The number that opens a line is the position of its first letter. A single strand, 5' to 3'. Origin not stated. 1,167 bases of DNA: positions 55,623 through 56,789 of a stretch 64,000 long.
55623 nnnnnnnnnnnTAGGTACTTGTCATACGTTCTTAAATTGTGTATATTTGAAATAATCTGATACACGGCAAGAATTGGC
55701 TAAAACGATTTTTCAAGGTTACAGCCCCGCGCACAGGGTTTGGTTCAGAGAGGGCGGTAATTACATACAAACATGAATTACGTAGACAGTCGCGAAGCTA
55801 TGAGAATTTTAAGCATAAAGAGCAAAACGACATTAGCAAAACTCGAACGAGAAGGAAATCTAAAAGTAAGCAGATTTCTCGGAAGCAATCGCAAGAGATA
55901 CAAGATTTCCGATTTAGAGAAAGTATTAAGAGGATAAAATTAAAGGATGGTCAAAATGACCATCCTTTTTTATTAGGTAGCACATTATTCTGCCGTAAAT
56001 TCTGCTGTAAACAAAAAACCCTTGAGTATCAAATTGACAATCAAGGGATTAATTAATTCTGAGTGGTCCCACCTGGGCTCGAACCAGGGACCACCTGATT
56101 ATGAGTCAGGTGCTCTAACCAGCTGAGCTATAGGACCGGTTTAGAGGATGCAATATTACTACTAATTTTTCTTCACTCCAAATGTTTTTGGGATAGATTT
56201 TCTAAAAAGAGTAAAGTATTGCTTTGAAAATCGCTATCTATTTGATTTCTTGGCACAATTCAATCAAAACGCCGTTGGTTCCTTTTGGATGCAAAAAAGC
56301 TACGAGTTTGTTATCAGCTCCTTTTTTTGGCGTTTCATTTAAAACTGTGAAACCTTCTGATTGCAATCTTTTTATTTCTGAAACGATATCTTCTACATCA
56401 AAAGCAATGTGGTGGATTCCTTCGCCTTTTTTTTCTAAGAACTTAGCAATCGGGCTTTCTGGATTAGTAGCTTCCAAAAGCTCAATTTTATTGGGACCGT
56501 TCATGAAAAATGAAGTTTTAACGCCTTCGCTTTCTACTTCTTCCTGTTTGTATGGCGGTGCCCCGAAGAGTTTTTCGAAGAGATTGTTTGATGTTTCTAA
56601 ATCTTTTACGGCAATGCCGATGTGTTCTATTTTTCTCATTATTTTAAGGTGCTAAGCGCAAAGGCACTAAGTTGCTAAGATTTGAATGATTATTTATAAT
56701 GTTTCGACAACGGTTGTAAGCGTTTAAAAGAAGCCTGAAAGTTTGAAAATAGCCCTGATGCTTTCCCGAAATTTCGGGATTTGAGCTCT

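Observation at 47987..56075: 8.1-kb integrative island at tRNA(CAT) with a 13-bp att direct repeat and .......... arm-type repeats inside both ends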

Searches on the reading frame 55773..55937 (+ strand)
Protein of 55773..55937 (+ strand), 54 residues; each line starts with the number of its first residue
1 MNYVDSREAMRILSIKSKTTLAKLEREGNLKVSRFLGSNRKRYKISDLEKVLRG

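Call 6: search_protein_families(library=pfam, proteins=[window:55773-55937:+], max_evalue=0.01)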
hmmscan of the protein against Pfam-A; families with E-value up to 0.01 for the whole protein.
window:55773-55937:+ (54 aa): 1 family
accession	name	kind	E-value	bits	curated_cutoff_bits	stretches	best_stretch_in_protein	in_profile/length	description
PF12728.13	HTH_17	-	0.00056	20.6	27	1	4-53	2-48/51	Helix-turn-helix domain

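Call 18: search_protein_families(library=ncbifam, proteins=[window:55773-55937:+], max_evalue=0.01)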
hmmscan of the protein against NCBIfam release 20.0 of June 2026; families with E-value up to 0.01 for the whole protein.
window:55773-55937:+ (54 aa): 0 families

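Call 19: search_protein_families(library=phrogs, proteins=[window:55773-55937:+], max_evalue=0.01)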
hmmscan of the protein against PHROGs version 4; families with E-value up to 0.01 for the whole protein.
window:55773-55937:+ (54 aa): 0 families

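Call 20: search_protein_families(library=padloc, proteins=[window:55773-55937:+], max_evalue=0.01)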
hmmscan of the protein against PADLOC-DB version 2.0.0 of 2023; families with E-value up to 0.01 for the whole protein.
window:55773-55937:+ (54 aa): 0 families

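Call 96: search_protein_families(library=pfam, alignment_id=A4, max_evalue=0.1)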
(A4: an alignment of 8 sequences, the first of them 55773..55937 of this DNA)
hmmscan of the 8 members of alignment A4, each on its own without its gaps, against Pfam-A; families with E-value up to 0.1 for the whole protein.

A. member 1, window:55773-55937:+ (54 aa): 2 families
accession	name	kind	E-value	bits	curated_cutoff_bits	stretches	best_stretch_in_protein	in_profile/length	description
PF12728.13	HTH_17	-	0.00056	20.6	27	1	4-53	2-48/51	Helix-turn-helix domain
PF04508.17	Pox_A_type_inc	-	0.084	13.2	21.4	1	39-52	4-17/23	Viral A-type inclusion protein repeat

B. families by the number of members that match (of 8 scanned): 5 families
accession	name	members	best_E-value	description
PF12728.13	HTH_17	8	2.9e-06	Helix-turn-helix domain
PF00376.29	MerR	6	4.8e-06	MerR family regulatory protein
PF13411.12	MerR_1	5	0.00044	MerR HTH family regulatory protein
PF06763.17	Minor_tail_Z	1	0.0065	Prophage minor tail protein Z (GPZ)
PF04508.17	Pox_A_type_inc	1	0.084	Viral A-type inclusion protein repeat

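Call 97: search_solved_structures(query=A4, max_evalue=10)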
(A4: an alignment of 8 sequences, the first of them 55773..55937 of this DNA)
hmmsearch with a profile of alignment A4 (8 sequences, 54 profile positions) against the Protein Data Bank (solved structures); distinct sequences matched with E-value up to 10: 6.
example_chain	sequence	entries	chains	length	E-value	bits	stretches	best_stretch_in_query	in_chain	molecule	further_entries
7tec_A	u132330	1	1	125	0.0071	19.2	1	25-52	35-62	HTH-type transcriptional regulator GlnR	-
2zhg_A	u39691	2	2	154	0.02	17.8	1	25-44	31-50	Redox-sensitive transcriptional activator soxR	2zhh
4r4e_B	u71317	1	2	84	0.047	16.6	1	25-53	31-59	HTH-type transcriptional regulator GlnR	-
4zv3_A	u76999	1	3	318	0.68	12.9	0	40-51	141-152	Cytosolic acyl coenzyme A thioester hydrolase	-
6vfy_D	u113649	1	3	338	0.93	12.4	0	40-51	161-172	Cytosolic acyl coenzyme A thioester hydrolase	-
2v1o_A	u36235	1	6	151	0.94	12.4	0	40-51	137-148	CYTOSOLIC ACYL COENZYME A THIOESTER HYDROLASE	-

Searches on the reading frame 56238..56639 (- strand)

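Call 6: search_protein_families(library=pfam, proteins=[window:56238-56639:-], max_evalue=0.01)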
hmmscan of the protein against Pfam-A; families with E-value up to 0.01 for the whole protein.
window:56238-56639:- (133 aa): 3 families
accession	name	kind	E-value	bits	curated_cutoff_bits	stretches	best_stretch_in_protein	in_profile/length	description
PF13669.12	Glyoxalase_4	-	6.8e-25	87.9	27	1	6-115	2-109/109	Glyoxalase/Bleomycin resistance protein/Dioxygenase superfamily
PF00903.31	Glyoxalase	-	1.3e-18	67.9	20.6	1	3-128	1-121/121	Glyoxalase/Bleomycin resistance protein/Dioxygenase superfamily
PF13468.12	Glyoxalase_3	-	1.7e-08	35.2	25.1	1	5-109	2-112/176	Glyoxalase-like domain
